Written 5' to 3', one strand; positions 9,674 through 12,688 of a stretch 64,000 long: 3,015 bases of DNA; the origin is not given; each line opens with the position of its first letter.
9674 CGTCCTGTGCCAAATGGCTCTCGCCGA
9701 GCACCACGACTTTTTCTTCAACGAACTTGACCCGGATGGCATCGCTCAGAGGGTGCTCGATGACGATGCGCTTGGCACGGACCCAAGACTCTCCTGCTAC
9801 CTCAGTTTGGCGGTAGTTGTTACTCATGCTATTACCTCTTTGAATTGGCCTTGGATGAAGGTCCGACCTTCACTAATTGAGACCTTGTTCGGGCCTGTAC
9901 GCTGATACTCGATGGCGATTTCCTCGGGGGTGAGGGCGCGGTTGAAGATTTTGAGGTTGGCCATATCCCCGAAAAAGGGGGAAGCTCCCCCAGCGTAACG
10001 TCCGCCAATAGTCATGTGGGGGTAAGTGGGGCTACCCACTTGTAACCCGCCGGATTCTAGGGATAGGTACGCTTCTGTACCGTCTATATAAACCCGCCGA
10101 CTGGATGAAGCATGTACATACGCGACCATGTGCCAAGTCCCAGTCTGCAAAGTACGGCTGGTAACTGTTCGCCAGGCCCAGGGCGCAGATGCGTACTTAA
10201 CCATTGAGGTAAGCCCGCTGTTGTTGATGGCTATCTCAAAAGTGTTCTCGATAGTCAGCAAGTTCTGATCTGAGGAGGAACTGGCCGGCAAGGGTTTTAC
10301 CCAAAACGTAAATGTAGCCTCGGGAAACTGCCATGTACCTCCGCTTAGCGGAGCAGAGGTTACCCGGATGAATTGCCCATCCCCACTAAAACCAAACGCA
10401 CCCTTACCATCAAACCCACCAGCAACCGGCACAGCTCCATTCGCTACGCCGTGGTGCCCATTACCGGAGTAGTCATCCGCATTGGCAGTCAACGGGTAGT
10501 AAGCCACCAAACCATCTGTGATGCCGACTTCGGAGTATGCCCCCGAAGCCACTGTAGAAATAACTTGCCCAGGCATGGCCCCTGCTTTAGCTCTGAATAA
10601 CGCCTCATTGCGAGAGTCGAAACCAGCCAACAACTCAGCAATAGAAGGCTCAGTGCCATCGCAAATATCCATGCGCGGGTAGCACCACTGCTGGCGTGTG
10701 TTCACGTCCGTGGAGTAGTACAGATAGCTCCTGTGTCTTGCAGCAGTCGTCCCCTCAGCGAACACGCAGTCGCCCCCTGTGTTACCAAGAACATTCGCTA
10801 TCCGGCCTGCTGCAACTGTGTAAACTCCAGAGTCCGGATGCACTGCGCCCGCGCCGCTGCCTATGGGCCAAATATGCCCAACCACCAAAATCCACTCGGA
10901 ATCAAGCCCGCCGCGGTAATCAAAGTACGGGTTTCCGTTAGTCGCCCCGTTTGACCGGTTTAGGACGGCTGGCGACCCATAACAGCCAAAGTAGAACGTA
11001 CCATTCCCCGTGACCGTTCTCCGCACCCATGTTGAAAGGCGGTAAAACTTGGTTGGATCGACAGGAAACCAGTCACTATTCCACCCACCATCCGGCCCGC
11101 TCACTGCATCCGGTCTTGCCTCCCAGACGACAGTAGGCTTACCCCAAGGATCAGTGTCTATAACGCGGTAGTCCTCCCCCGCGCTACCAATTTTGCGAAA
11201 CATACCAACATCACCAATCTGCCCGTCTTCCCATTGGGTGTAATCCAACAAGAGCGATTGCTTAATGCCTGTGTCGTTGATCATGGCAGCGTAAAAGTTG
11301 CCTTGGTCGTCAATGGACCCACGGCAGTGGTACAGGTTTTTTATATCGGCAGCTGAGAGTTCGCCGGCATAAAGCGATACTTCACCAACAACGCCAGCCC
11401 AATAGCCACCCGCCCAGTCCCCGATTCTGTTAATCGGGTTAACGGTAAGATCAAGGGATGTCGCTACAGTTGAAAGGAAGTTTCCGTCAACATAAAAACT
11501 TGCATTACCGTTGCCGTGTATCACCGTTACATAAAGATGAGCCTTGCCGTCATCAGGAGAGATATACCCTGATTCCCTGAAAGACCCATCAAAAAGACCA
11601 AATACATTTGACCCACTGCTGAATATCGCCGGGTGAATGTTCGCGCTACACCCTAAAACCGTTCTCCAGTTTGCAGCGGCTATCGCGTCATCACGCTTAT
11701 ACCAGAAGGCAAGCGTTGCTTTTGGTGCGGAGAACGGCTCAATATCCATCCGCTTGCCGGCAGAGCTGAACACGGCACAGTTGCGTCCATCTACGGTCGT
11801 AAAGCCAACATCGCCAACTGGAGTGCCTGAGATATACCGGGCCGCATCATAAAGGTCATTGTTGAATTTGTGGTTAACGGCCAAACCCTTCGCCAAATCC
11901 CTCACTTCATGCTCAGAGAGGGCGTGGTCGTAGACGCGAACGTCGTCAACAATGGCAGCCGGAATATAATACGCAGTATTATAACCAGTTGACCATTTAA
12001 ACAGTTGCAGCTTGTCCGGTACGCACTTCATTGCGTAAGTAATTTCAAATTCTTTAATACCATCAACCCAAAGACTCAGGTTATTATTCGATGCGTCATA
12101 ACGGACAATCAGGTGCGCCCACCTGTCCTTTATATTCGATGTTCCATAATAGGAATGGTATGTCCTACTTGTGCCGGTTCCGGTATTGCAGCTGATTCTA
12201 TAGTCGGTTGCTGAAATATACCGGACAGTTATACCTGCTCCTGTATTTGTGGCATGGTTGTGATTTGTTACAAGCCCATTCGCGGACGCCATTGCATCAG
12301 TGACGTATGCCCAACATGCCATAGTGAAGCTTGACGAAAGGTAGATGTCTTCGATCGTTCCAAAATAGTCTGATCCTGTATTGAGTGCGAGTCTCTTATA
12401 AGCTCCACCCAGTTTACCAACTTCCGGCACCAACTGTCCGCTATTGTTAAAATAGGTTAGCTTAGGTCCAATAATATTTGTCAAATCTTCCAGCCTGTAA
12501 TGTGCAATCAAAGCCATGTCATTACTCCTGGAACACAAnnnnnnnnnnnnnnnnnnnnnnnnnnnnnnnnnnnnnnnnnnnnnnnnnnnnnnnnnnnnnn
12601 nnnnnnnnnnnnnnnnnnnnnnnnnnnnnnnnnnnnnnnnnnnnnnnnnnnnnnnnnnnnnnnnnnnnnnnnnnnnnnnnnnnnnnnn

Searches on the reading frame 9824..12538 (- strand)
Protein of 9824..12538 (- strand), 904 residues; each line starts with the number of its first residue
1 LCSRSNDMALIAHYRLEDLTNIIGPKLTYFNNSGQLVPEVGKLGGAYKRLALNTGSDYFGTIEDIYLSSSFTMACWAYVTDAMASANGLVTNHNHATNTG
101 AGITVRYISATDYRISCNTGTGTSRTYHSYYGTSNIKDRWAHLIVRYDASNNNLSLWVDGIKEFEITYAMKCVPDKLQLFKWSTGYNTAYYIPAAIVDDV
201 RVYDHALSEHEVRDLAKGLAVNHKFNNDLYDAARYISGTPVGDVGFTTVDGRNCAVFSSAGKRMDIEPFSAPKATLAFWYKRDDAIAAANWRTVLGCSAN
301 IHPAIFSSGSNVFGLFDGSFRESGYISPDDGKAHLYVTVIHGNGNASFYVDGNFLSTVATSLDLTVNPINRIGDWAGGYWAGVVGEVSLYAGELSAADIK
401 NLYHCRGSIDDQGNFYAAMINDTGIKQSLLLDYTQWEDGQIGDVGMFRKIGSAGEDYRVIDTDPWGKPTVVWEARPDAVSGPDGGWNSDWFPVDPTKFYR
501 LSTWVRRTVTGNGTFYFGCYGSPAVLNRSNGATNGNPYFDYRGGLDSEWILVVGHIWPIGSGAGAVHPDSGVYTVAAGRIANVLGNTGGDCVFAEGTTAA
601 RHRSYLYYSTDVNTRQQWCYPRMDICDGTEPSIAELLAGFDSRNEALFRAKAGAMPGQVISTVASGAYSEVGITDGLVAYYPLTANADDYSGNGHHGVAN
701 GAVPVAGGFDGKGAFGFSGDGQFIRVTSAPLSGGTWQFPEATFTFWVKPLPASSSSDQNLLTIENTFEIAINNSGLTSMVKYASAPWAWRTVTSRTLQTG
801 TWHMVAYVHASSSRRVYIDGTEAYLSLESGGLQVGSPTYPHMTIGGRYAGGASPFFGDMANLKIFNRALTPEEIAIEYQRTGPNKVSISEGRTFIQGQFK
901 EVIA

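Call 45: search_protein_families(library=phrogs, max_evalue=0.00001, proteins=[window:9824-12538:-])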
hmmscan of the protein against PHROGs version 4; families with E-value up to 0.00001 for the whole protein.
window:9824-12538:- (904 aa): 2 families
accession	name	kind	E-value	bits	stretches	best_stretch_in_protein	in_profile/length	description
phrog_26670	-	head and packaging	4.1e-48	165.3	1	8-227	1-223/1152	virion structural protein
phrog_3545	-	unknown function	7.6e-11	41.8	1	706-885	786-980/1115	-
